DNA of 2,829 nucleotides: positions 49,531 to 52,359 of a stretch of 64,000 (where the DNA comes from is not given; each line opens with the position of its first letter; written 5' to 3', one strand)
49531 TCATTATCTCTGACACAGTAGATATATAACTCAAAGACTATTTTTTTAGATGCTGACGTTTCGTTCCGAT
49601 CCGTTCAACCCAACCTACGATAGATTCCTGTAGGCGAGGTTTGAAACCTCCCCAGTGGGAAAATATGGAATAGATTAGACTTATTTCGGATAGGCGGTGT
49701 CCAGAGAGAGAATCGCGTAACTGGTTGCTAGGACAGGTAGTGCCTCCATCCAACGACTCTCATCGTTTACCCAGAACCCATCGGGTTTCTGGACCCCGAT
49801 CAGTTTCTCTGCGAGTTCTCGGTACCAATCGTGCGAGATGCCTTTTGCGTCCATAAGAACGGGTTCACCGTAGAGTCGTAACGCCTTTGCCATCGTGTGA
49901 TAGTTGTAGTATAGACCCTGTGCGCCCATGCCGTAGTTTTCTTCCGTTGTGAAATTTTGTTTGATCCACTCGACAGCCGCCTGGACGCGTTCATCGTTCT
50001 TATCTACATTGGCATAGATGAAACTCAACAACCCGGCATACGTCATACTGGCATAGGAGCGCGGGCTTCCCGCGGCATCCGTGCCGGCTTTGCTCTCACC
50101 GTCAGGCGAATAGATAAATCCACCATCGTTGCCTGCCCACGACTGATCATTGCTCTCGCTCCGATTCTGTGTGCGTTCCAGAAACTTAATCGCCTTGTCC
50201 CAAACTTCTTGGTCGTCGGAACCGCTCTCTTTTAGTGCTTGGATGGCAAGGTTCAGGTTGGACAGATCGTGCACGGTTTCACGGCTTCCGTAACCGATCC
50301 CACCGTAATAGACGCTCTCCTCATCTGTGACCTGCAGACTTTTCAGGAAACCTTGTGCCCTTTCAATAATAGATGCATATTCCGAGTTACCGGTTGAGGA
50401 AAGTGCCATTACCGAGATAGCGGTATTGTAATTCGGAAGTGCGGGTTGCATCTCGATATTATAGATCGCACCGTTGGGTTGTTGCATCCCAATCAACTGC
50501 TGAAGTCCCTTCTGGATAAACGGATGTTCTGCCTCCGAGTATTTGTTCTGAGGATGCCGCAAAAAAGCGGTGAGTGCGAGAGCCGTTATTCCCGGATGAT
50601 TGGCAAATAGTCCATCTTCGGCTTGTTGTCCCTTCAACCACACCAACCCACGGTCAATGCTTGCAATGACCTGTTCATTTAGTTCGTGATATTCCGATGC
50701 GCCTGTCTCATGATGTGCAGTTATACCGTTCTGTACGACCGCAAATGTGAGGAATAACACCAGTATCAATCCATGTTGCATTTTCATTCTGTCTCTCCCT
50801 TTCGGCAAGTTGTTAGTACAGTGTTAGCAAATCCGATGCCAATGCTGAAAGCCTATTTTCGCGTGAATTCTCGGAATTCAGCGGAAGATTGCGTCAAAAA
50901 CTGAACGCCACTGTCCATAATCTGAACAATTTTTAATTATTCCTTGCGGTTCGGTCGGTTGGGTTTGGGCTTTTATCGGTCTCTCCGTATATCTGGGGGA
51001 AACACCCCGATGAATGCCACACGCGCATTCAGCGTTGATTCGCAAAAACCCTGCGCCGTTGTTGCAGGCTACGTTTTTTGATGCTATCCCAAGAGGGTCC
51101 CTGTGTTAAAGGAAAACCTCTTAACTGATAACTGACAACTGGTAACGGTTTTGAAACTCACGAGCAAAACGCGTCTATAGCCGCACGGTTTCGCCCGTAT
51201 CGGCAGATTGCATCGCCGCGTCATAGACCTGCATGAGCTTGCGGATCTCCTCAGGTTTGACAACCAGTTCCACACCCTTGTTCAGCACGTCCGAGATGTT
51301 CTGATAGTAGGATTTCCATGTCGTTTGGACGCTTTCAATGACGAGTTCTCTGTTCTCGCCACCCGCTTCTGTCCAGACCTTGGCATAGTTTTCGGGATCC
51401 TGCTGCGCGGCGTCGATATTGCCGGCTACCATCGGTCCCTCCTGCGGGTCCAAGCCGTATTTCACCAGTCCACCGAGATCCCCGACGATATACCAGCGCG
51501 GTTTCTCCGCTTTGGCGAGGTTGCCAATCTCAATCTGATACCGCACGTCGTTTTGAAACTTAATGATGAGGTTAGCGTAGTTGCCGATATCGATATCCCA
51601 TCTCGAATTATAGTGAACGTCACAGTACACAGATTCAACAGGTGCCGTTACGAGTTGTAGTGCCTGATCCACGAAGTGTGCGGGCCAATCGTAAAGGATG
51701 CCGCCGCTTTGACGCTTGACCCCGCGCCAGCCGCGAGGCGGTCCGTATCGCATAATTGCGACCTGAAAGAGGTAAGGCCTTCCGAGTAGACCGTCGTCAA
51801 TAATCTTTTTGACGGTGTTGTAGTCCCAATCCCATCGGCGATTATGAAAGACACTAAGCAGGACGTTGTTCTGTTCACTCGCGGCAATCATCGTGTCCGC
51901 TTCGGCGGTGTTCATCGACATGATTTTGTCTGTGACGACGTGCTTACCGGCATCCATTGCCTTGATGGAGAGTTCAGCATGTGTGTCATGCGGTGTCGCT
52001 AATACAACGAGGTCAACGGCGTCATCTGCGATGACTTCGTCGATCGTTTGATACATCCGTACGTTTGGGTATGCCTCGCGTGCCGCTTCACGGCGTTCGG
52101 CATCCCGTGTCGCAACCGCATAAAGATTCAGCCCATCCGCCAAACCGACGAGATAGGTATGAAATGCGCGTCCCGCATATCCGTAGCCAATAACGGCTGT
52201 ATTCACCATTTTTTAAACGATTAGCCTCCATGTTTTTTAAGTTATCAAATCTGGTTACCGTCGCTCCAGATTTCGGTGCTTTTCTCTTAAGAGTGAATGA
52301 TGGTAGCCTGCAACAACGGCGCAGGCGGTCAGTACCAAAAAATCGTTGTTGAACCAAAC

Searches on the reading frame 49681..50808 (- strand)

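Call 15: search_protein_families(library=pfam, proteins=[window:49681-50808:-], max_evalue=0.001)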
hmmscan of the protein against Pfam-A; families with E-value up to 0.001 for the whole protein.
window:49681-50808:- (375 aa): 1 family
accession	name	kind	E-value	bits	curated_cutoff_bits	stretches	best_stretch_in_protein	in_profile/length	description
PF13243.12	SQHop_cyclase_C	-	3.5e-07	30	26.1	0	92-224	155-288/319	Squalene-hopene cyclase C-terminal domain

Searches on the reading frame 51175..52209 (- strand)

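Call 15: search_protein_families(library=pfam, proteins=[window:51175-52209:-], max_evalue=0.001)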
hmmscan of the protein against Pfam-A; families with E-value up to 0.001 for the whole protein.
window:51175-52209:- (344 aa): 5 families
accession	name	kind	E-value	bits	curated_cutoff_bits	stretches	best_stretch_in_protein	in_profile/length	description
PF01408.29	GFO_IDH_MocA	-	1.3e-22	81.1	24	1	3-122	2-120/120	Oxidoreductase family, NAD-binding Rossmann fold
PF22725.1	GFO_IDH_MocA_C3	-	6.7e-22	78.2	27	1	130-248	1-123/124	GFO/IDH/MocA C-terminal domain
PF02894.22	GFO_IDH_MocA_C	-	7.8e-17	62.2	22.9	1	134-344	1-218/218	Oxidoreductase family, C-terminal alpha/beta domain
PF03447.22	NAD_binding_3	-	6.3e-08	33.8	24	1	8-115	1-110/116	Homoserine dehydrogenase, NAD binding domain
PF01118.30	Semialdhyde_dh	-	8.1e-05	23.5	26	1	4-92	2-94/121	Semialdehyde dehydrogenase, NAD binding domain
